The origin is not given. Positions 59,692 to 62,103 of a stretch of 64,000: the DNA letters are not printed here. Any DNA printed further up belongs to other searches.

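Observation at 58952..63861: Compact eliminase-type glycyl radical enzyme with activase, divergent from a persulfide-reductase-like flavoprotein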

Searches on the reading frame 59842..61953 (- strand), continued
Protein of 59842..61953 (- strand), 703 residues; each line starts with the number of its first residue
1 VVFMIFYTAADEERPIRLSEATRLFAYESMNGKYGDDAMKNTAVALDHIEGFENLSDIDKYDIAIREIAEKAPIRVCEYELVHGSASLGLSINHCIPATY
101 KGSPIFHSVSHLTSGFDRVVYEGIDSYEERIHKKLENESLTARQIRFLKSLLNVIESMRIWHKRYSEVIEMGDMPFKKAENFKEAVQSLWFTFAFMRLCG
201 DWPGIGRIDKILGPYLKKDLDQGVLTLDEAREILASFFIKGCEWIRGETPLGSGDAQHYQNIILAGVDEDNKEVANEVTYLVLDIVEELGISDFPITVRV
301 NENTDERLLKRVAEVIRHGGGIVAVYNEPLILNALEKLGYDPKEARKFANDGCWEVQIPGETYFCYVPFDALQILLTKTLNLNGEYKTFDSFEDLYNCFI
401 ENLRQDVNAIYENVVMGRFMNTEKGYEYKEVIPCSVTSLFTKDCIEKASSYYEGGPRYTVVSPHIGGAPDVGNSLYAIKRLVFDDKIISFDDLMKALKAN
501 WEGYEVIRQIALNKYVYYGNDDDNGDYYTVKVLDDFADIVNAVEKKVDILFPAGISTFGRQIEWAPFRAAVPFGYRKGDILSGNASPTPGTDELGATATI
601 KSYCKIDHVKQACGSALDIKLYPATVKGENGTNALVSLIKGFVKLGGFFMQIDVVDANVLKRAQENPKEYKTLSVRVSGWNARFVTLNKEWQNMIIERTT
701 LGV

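Call 28: search_solved_structures(query=A1, show_alignments=5, max_evalue=1e-20)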
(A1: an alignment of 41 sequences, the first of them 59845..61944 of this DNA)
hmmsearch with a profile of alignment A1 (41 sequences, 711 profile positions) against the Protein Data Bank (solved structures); distinct sequences matched with E-value up to 1e-20: 33.
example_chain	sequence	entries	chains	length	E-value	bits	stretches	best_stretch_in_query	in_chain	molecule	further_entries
1r8w_A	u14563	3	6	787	3.8e-99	335.9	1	98-709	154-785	glycerol dehydratase | B12-independent glycerol dehydratase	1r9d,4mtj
8id1_A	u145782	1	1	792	2.3e-96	326.8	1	103-709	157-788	Formate C-acetyltransferase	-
6vxc_A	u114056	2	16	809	7.9e-95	321.7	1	110-710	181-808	Trans-4-hydroxy-L-proline dehydratase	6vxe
5i2a_A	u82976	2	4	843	2e-94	320.3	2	97-510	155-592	Diol-dehydratase | Diol dehydratase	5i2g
2f3o_A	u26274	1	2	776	5.1e-91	309.1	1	104-708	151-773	pyruvate formate-lyase 2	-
9rco_A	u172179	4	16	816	6.7e-90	305.4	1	98-710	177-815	Glycyl radical protein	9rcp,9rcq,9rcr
8id0_A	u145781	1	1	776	6.9e-88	298.7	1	104-710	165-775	formate C-acetyltransferase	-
9f3w_A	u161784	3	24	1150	2e-87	297.2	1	119-708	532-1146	Choline trimethylamine-lyase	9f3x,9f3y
8yjo_A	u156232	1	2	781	3.3e-86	293.2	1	105-710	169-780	Probable dehydratase PflD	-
8iof_A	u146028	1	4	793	3.2e-83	283.3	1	97-708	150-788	Benzylsuccinate synthase alpha subunit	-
9ht9_A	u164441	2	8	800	7.7e-82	278.7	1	116-708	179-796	Choline trimethylamine-lyase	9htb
9r0v_A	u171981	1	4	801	7.7e-82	278.7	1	116-708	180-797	Choline trimethylamine-lyase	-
6vue_A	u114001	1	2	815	8.2e-82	278.6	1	116-708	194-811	Choline trimethylamine-lyase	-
5fay_A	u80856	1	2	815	8.3e-82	278.6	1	117-708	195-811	Choline trimethylamine-lyase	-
5fau_A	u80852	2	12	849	9.4e-82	278.5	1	116-708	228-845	Choline trimethylamine-lyase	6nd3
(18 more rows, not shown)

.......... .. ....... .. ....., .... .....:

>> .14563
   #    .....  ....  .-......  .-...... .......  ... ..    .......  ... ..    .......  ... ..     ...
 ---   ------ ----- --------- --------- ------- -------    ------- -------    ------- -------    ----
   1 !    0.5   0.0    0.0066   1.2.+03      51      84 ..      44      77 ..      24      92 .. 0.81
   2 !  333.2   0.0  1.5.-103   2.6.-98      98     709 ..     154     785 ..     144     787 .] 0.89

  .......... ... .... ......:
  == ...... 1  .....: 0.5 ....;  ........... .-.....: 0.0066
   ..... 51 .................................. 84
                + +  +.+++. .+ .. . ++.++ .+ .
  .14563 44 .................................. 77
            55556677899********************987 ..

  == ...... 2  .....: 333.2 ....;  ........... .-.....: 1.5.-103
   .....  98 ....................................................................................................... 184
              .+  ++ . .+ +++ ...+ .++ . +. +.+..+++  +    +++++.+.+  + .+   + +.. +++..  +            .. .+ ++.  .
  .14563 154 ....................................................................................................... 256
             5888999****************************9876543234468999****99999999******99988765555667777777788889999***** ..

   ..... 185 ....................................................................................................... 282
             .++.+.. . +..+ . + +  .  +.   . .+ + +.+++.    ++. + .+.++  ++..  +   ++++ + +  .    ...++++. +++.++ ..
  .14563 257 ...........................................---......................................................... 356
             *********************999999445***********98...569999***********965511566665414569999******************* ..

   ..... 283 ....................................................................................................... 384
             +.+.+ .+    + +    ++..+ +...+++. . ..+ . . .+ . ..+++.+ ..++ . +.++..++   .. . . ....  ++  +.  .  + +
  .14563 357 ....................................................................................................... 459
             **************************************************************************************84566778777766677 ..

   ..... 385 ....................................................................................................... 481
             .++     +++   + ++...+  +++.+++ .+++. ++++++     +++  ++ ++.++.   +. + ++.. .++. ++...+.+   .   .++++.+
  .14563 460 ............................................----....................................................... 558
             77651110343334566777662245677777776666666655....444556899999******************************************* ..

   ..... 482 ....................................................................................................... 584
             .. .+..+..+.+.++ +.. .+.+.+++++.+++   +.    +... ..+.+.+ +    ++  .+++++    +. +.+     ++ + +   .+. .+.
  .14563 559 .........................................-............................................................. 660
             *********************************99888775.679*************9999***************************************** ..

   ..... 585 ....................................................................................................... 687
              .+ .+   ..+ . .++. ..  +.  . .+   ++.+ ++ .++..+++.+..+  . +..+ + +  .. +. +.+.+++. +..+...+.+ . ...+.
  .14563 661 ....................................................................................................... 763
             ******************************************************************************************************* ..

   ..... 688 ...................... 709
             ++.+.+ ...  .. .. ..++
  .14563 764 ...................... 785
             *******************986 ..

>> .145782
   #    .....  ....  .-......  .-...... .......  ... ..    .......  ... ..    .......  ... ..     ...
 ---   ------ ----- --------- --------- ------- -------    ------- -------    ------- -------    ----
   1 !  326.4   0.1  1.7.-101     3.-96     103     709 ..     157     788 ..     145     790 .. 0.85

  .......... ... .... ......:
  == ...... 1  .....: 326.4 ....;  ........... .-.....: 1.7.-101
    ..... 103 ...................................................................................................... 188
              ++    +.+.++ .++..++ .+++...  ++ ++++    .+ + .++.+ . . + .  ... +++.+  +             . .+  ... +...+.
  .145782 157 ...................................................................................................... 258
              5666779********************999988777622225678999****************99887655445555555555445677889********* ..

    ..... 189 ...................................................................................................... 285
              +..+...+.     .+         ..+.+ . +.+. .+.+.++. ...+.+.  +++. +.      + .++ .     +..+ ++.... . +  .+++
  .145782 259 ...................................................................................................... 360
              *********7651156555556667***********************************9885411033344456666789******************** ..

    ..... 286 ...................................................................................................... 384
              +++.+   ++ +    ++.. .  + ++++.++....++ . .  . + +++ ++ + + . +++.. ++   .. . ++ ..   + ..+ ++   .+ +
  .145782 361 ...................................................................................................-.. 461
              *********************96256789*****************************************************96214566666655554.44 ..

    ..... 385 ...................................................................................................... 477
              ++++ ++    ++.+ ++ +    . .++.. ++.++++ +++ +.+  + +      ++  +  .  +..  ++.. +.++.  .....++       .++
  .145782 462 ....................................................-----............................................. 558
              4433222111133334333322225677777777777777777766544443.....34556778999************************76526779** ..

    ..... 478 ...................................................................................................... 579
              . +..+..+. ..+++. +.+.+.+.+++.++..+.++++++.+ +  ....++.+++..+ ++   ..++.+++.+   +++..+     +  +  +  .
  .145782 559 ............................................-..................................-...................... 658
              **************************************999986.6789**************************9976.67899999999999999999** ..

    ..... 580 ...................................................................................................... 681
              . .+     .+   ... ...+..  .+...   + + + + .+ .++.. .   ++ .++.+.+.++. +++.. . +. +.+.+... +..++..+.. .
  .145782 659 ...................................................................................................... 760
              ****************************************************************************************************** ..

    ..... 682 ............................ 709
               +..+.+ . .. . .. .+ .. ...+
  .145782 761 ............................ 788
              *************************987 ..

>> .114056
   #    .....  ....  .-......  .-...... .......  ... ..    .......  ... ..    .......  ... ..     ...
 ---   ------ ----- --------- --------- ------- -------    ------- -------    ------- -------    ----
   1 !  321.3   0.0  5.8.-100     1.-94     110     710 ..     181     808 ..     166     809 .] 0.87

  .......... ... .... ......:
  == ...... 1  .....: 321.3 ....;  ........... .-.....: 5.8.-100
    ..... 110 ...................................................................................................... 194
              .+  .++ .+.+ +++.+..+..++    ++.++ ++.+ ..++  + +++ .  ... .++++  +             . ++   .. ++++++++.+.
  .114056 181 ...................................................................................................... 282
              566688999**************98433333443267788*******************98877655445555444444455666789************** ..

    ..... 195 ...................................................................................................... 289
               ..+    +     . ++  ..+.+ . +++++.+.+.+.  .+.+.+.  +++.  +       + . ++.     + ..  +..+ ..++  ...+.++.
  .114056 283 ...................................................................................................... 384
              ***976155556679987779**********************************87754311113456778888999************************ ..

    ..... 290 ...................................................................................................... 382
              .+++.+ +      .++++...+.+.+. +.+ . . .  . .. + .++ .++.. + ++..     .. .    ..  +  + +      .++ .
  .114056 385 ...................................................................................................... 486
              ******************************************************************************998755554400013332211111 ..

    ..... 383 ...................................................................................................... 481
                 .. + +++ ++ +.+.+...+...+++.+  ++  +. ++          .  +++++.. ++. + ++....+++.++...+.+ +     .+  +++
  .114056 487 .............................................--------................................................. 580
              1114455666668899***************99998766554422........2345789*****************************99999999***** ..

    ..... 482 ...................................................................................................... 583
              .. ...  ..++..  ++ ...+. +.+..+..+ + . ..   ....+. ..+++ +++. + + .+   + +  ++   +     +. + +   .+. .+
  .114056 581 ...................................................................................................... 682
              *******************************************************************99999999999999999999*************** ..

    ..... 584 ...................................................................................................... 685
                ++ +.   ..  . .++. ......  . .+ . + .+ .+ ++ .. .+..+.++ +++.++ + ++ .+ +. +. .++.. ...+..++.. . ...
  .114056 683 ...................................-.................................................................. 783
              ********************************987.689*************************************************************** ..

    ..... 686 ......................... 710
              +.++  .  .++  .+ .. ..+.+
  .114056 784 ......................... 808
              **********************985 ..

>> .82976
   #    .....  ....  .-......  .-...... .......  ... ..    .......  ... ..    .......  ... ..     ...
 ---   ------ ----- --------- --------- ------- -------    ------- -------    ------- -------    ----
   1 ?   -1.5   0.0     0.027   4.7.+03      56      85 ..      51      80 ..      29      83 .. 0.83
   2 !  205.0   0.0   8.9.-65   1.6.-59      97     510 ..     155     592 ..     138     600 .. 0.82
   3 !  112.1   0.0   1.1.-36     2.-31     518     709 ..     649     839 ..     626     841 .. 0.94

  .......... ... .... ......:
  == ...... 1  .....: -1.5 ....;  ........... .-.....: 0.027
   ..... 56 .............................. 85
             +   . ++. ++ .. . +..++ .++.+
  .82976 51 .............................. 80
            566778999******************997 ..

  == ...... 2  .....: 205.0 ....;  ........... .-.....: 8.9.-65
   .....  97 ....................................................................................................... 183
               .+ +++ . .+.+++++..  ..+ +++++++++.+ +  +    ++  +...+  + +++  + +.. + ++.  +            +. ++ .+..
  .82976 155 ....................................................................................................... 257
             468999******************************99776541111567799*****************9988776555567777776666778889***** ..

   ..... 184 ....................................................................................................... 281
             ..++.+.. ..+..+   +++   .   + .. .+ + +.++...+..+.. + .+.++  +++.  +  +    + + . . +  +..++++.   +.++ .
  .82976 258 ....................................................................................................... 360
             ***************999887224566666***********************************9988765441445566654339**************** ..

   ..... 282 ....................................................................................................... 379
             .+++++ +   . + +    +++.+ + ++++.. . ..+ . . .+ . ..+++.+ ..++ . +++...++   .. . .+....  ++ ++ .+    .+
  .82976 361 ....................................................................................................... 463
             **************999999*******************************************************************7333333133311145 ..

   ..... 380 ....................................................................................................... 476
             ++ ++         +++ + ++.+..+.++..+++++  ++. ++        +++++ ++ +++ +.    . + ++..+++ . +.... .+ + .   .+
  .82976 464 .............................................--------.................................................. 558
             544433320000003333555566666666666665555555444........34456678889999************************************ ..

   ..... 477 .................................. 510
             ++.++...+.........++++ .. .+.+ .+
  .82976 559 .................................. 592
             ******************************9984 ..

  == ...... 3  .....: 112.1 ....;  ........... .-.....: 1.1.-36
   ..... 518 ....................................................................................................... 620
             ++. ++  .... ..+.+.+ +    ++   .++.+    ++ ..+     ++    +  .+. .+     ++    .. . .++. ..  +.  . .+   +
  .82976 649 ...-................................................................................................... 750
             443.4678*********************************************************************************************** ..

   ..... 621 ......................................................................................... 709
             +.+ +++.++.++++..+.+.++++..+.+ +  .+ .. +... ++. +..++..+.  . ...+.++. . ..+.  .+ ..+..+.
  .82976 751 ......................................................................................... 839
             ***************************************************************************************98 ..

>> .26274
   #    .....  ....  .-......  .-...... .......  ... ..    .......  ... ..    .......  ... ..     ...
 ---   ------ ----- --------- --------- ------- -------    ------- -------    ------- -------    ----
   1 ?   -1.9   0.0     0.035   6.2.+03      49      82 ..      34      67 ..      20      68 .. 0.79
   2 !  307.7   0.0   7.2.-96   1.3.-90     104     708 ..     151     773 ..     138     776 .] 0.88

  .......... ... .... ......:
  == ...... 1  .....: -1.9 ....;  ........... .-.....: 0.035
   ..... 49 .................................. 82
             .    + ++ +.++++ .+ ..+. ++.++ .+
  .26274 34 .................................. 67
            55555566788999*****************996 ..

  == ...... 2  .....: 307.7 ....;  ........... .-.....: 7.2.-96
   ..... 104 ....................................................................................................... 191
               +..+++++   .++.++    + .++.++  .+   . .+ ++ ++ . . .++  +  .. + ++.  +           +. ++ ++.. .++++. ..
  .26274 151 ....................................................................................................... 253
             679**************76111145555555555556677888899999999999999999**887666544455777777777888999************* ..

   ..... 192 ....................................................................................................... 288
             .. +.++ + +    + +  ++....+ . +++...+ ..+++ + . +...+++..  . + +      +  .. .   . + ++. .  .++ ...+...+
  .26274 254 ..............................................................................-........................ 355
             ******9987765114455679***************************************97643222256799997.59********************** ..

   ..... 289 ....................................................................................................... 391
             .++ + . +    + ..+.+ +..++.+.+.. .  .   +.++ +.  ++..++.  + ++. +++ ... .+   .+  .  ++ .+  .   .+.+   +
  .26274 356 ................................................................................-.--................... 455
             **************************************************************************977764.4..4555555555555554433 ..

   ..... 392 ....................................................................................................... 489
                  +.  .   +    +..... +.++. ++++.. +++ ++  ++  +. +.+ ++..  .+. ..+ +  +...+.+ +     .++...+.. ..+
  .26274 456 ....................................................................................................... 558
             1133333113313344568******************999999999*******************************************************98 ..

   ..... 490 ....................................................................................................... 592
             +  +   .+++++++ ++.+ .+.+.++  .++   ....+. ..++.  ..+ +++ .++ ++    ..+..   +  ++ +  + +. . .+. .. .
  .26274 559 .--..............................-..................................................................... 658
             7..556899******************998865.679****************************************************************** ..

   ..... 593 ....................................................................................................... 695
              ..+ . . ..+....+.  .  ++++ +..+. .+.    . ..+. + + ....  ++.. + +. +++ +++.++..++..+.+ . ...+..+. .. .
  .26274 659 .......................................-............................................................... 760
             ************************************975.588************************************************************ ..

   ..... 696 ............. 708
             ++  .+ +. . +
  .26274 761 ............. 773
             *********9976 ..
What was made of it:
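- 60889..60900 (-): Cys loop G349-C350-W351-E352 (thiyl radical Cys and general-base Glu). Aligns to GD C433-V-E435 (call 28).
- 61621..61623 (-): His108, equivalent of GD His164. Profile alignment of SVSH to GD GVGH164 (call 28).
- On GRE 1,2-eliminase / isomerase class (PFL2-type): G-C350-W-E352 aligns to GD C433-V-E435 (call 28).
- On Glycerol / 1,2-propanediol dehydratase: Ser282 becomes Gly201, Asp447 becomes Tyr363 and Tyr640 becomes Ser553 (call 28).
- Closest known: B12-independent glycerol dehydratase. Same: Glycyl loop, single-Cys C-X-E loop, His at the GD-164 position and the Y-Q-N strand (call 28).
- Closest known: Hydroxyproline-type GRE dehydratases. Same: The Trp preceding the HypD Asp278 position is shared (call 28).
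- By extrapolation from the alignment end-points in call 28, the sulfonate triad of IslA/IseG maps to a variable residue (His104 here), His108 and Pro549. The best profile hit in the PDB is B12-independent glycerol dehydratase at 3.8e-99 (call 28). The His, C-X-E and Y-Q-N positions are conserved (call 28). GD S282, D447 and Y640 and HypD D278 are replaced by Gly, Tyr, Ser and Pro (call 28).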
